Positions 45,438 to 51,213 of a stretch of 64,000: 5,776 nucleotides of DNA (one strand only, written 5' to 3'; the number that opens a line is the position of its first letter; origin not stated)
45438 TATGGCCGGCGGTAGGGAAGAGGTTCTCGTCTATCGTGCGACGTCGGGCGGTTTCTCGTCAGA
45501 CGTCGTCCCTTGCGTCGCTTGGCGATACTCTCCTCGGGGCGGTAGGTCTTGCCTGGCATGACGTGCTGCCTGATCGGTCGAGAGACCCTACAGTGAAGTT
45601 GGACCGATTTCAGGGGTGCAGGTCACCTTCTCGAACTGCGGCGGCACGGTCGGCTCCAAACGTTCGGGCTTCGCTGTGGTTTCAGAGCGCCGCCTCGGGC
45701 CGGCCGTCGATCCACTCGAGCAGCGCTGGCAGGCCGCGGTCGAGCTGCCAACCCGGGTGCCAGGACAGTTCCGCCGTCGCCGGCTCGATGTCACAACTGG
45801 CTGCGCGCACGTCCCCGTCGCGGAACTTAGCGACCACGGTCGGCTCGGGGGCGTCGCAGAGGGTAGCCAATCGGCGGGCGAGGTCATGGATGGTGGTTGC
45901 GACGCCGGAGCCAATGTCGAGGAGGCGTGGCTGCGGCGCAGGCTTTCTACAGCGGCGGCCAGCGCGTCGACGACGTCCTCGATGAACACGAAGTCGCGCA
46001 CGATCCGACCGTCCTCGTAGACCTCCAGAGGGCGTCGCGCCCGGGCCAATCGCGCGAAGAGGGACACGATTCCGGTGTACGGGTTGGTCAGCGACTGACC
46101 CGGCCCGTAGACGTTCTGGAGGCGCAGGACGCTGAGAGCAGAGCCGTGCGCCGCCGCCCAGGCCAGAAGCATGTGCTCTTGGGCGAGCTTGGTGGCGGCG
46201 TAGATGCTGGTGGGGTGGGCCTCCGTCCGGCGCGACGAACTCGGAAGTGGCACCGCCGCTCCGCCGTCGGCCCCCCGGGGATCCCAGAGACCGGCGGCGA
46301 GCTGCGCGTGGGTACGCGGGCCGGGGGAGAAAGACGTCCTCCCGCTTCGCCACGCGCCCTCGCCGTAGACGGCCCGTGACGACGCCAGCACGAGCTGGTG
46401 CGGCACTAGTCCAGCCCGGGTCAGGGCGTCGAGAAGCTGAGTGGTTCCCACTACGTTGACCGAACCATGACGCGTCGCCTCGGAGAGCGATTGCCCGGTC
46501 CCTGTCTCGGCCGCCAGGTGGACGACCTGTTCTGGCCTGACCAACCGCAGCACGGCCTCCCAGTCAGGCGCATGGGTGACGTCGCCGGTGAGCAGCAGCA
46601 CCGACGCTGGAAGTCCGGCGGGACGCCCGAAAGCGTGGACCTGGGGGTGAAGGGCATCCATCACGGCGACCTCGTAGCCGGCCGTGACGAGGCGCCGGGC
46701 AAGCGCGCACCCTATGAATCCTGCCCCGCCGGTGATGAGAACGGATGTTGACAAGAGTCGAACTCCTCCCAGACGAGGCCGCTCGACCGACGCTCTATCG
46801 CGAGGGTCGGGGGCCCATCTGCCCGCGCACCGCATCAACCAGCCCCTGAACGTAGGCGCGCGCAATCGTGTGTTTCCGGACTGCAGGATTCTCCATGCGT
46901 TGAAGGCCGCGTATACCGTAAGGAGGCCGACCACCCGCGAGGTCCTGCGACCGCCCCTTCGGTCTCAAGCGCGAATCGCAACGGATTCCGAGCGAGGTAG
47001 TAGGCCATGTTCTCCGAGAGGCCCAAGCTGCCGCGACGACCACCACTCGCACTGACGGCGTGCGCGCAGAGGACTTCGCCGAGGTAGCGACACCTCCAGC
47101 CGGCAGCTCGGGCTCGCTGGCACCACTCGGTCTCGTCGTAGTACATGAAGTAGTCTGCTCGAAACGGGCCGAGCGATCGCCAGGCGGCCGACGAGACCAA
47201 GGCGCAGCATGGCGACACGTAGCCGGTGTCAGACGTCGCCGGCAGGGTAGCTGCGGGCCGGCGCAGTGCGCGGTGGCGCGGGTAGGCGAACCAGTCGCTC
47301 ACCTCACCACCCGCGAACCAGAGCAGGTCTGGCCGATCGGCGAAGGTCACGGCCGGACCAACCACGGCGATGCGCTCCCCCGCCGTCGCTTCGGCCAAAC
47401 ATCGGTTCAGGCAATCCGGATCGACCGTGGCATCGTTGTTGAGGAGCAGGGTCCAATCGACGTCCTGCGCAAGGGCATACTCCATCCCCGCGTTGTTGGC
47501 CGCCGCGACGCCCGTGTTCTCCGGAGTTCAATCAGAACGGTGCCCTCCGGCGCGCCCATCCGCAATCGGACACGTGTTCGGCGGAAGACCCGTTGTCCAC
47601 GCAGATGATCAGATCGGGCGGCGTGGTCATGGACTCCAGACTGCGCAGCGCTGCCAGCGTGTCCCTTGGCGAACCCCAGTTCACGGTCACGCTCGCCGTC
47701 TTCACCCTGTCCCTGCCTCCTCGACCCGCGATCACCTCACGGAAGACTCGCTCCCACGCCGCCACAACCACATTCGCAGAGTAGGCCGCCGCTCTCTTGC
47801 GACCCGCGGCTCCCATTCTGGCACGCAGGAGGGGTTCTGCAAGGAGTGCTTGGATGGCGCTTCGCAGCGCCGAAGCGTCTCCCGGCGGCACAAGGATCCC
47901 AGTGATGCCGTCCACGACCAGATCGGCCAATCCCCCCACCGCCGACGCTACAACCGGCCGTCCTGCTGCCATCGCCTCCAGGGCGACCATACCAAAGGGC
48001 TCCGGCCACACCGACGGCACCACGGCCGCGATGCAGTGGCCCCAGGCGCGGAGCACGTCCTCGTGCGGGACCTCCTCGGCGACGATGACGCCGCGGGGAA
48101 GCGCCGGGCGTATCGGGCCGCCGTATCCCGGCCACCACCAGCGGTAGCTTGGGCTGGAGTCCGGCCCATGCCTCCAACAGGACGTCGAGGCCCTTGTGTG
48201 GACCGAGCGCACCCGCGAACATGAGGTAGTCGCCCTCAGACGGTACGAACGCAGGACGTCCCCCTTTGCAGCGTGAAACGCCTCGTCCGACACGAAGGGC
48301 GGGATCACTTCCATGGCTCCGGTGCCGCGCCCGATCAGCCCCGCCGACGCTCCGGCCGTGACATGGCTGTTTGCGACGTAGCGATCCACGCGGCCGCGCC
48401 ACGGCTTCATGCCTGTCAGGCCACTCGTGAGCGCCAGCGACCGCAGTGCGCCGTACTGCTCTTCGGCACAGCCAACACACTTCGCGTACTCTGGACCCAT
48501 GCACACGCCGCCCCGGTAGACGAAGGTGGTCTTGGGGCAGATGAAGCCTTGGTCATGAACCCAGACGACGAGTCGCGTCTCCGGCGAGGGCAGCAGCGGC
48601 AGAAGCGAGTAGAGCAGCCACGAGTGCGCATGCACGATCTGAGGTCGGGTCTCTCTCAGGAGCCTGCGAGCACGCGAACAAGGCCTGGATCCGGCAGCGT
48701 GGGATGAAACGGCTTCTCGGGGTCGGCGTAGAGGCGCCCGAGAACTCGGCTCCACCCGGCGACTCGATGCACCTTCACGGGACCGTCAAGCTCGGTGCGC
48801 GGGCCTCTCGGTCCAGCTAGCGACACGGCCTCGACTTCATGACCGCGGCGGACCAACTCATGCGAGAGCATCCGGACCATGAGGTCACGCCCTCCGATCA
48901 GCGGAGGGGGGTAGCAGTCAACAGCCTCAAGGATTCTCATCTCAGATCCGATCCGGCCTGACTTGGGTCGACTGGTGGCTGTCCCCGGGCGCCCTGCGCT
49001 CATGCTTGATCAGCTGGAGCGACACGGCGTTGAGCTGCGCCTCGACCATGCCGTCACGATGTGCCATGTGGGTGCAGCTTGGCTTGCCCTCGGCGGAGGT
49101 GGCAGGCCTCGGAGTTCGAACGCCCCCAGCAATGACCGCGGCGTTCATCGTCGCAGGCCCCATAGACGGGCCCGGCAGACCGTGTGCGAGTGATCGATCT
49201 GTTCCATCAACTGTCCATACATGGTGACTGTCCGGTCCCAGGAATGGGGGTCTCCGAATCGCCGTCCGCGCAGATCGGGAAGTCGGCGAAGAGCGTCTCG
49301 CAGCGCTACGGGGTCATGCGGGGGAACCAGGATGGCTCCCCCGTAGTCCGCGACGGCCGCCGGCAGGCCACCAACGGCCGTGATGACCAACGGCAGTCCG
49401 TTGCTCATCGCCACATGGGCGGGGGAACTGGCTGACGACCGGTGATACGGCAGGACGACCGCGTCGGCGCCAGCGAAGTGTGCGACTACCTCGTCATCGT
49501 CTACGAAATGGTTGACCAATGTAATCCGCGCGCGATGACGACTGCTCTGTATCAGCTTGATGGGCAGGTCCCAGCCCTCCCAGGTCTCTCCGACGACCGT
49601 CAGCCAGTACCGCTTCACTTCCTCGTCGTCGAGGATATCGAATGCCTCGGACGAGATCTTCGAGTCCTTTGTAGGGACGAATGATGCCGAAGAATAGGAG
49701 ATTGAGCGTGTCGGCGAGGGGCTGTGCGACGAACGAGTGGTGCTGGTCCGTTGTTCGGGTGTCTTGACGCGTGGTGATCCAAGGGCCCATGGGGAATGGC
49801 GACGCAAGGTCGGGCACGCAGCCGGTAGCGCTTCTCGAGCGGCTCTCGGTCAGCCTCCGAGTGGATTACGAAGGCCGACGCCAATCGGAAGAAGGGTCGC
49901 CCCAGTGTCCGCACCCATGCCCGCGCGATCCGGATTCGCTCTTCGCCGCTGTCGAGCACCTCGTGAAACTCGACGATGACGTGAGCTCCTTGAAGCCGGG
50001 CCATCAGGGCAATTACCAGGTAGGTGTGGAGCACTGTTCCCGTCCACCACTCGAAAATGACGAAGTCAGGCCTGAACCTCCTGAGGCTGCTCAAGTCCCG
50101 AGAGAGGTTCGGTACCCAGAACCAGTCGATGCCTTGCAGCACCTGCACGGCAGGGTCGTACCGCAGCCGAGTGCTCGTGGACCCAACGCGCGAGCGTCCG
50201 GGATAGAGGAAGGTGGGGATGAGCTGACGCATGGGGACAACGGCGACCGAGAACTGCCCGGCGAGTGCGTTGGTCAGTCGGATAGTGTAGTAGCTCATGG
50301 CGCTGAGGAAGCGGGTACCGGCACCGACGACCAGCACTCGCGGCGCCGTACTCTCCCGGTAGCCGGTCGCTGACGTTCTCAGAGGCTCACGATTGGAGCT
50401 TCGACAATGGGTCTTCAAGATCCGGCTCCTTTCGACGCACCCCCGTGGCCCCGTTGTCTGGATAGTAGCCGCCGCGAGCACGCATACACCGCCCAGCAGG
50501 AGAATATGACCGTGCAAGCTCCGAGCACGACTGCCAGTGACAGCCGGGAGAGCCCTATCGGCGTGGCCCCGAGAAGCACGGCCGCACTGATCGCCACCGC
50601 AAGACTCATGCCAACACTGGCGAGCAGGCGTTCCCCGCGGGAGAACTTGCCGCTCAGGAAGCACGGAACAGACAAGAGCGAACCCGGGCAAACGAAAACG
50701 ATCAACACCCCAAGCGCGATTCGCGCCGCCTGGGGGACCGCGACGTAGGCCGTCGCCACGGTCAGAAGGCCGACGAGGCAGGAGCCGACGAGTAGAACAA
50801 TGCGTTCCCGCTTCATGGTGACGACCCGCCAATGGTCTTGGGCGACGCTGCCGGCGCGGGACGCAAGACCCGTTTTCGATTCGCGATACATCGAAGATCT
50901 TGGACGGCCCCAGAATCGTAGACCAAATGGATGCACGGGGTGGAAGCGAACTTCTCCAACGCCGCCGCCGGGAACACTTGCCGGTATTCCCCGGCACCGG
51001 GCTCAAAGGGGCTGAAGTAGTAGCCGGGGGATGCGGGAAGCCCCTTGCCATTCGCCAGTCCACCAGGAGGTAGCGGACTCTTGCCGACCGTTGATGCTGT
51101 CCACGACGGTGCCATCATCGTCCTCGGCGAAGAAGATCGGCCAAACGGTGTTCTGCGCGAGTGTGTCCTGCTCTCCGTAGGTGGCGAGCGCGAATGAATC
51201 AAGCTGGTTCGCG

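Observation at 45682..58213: Cell-envelope glycan cluster with DPA-pathway-like logic (polyprenyl-P-sugar GT2, oxidase + reductase pair, flippase, GT-C transferase), largely pseudogenised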

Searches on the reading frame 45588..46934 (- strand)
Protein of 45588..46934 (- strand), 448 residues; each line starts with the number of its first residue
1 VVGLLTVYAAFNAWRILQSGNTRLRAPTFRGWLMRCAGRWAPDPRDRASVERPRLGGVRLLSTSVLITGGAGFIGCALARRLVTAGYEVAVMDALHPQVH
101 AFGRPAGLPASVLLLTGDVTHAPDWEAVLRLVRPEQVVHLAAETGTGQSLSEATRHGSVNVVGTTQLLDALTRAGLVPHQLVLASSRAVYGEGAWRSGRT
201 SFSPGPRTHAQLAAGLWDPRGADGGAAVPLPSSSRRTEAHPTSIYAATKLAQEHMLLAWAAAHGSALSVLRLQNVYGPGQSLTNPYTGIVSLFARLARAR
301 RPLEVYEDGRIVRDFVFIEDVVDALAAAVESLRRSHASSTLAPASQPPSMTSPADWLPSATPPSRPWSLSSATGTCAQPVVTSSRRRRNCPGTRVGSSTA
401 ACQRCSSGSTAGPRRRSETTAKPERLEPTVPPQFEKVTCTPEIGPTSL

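Call 5: search_protein_families(library=pfam, proteins=[window:45588-46934:-], max_evalue=0.01)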
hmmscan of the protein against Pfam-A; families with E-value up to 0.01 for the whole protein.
window:45588-46934:- (448 aa): 9 families
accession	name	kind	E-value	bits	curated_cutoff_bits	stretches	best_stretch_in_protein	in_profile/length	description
PF01370.27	Epimerase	-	2e-46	158.8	20.9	2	65-195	1-124/240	NAD dependent epimerase/dehydratase family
PF16363.11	GDP_Man_Dehyd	-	4.4e-36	125.4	27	2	66-192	1-135/332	GDP-mannose 4,6 dehydratase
PF01073.25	3Beta_HSD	-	1.3e-13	51.1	22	1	66-192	1-122/280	3-beta hydroxysteroid dehydrogenase/isomerase family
PF04321.23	RmlD_sub_bind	-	2.2e-12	47.1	27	2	64-190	2-105/287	RmlD substrate binding domain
PF07993.18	NAD_binding_4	-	1.3e-09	38.1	20.1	1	135-294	90-220/258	Male sterility protein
PF02719.21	Polysacc_synt_2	-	7.7e-08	32.3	20.2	1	65-186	1-129/293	Polysaccharide biosynthesis protein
PF00106.31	adh_short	-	1.9e-06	28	26.6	1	65-132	3-71/195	short chain dehydrogenase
PF01266.30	DAO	-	0.00071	19.6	27.9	1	70-176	6-108/353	FAD dependent oxidoreductase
PF13561.12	adh_short_C2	-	0.0066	16.5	27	0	74-133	8-66/236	Enoyl-(Acyl carrier protein) reductase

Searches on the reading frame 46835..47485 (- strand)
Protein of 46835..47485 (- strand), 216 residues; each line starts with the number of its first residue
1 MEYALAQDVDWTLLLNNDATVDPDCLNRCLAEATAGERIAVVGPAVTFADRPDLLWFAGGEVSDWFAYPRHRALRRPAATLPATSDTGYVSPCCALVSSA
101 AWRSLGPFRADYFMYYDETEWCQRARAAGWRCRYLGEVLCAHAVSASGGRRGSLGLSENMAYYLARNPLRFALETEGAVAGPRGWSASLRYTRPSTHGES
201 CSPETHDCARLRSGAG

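Call 5: search_protein_families(library=pfam, proteins=[window:46835-47485:-], max_evalue=0.01)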
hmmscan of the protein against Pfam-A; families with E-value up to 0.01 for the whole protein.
window:46835-47485:- (216 aa): 3 families
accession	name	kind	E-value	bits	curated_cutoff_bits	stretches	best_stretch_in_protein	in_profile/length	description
PF13632.12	Glyco_trans_2_3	-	7.1e-06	26.4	27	1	11-141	1-122/198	Glycosyl transferase family group 2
PF13641.12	Glyco_tranf_2_3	-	8.5e-05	23.1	27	1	9-143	87-212/230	Glycosyltransferase like family 2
PF00535.33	Glycos_transf_2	-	0.0079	16.6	23.3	0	10-75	80-137/168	Glycosyl transferase family 2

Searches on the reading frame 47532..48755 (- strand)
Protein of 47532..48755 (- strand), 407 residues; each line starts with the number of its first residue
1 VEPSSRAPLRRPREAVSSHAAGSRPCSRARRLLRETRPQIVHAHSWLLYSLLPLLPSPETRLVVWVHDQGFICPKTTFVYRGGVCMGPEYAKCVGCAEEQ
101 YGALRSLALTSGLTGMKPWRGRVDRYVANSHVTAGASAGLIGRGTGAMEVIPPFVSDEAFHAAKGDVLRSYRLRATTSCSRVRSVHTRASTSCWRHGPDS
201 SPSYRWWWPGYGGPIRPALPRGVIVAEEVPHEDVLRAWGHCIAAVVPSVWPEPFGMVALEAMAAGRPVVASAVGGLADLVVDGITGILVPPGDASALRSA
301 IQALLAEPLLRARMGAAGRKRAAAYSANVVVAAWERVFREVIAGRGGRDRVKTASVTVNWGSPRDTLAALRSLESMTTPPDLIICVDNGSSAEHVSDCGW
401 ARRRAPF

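Call 5: search_protein_families(library=pfam, proteins=[window:47532-48755:-], max_evalue=0.01)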
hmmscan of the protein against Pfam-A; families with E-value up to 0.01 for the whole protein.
window:47532-48755:- (407 aa): 5 families
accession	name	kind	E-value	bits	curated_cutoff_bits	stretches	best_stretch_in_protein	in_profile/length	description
PF00534.26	Glycos_transf_1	-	2e-24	86.5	26.4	1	221-321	73-172/172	Glycosyl transferases group 1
PF13692.12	Glyco_trans_1_4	-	1.6e-20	74.3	27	1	221-306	59-141/142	Glycosyl transferases group 1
PF13439.12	Glyco_transf_4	-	4e-07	30.7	28.5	1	24-157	59-168/170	Glycosyltransferase Family 4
PF13524.12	Glyco_trans_1_2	-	2.4e-05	24.7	25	1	259-324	68-131/144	Glycosyl transferase-like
PF20706.3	GT4-conflict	-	3e-05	23.6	26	1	243-282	284-322/385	Family 4 Glycosyltransferase in conflict systems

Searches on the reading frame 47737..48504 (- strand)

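Call 5: search_protein_families(library=pfam, proteins=[window:47737-48504:-], max_evalue=0.01)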
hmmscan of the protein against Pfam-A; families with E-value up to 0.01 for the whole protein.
window:47737-48504:- (255 aa): 1 family
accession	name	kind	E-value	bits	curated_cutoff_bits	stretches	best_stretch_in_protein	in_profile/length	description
PF00534.26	Glycos_transf_1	-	0.00012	22.1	26.4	1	89-126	13-54/172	Glycosyl transferases group 1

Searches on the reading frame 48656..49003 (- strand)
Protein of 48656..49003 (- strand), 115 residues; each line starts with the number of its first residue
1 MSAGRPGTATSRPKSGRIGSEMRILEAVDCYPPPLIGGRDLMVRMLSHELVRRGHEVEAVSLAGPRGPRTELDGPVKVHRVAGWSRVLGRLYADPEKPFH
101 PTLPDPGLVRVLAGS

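Call 5: search_protein_families(library=pfam, proteins=[window:48656-49003:-], max_evalue=0.01)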
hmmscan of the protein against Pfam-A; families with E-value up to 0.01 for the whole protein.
window:48656-49003:- (115 aa): 2 families
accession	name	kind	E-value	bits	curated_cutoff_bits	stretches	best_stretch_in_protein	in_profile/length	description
PF13579.12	Glyco_trans_4_4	-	7.6e-05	23.5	29.7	1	42-85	6-48/158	Glycosyl transferase 4-like domain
PF13439.12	Glyco_transf_4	-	0.00033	21.2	28.5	1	37-89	2-51/170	Glycosyltransferase Family 4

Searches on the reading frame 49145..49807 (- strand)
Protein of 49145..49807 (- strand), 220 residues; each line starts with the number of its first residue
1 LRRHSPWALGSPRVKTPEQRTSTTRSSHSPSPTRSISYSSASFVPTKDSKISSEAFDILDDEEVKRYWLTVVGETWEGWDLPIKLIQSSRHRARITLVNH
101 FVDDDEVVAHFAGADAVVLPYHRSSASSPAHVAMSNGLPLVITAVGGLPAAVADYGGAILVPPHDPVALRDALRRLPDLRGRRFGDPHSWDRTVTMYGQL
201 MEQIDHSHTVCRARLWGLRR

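Call 6: search_protein_families(library=pfam, proteins=[window:49145-49807:-], max_evalue=0.01)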
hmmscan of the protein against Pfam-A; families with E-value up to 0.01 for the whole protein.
window:49145-49807:- (220 aa): 2 families
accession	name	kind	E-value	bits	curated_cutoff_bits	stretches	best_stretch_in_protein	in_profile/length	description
PF00534.26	Glycos_transf_1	-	4.5e-15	56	26.4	1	26-176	7-155/172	Glycosyl transferases group 1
PF13692.12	Glyco_trans_1_4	-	4e-13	50.3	27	1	47-176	15-139/142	Glycosyl transferases group 1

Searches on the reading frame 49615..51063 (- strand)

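Call 6: search_protein_families(library=pfam, proteins=[window:49615-51063:-], max_evalue=0.01)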
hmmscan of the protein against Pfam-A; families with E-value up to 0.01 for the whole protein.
window:49615-51063:- (482 aa): 1 family
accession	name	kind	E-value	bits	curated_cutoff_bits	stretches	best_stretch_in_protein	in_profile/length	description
PF13439.12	Glyco_transf_4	-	5.9e-07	30.1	28.5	1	258-426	6-165/170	Glycosyltransferase Family 4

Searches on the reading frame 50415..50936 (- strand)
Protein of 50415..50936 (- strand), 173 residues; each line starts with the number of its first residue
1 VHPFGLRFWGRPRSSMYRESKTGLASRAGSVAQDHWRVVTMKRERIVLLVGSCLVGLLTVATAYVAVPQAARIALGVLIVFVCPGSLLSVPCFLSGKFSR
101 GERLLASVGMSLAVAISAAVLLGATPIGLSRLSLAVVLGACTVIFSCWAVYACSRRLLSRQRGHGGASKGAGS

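Call 6: search_protein_families(library=pfam, proteins=[window:50415-50936:-], max_evalue=0.01)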
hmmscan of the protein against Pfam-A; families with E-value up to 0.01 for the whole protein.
window:50415-50936:- (173 aa): 1 family
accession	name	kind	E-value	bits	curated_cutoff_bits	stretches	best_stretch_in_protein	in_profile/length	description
PF07760.16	DUF1616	-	1.4e-05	24.9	31.6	1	55-152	6-116/307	Protein of unknown function (DUF1616)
